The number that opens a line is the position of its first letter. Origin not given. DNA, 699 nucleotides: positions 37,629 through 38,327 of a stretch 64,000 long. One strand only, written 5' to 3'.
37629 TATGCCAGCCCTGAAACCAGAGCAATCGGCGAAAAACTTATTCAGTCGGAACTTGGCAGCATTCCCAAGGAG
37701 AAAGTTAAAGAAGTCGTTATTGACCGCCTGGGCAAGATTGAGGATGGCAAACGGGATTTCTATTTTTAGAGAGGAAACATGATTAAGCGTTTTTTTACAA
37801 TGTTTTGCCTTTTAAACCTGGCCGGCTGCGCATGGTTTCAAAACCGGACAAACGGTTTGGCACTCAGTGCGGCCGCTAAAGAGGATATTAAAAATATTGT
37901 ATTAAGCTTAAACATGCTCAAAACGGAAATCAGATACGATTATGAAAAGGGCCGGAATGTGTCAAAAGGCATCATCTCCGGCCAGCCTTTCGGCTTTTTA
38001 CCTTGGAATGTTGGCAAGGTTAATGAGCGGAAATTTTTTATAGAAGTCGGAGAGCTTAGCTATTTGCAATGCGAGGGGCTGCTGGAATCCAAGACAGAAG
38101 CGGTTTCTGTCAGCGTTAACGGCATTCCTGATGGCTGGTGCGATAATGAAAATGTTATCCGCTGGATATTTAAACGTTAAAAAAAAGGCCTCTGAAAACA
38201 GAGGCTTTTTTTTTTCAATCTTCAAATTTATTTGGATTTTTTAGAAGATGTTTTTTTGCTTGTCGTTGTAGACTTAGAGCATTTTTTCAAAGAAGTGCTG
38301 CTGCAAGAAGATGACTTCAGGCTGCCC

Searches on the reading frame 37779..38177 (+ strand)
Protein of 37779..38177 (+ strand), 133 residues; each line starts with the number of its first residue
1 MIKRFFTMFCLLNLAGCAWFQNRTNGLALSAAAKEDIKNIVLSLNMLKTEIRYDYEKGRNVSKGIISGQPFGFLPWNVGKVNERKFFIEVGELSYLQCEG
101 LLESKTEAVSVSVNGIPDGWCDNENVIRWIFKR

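Call 13: search_protein_families(library=ncbifam, proteins=[window:37779-38177:+], max_evalue=0.00001)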
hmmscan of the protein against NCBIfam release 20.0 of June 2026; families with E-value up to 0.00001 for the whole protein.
window:37779-38177:+ (133 aa): 0 families
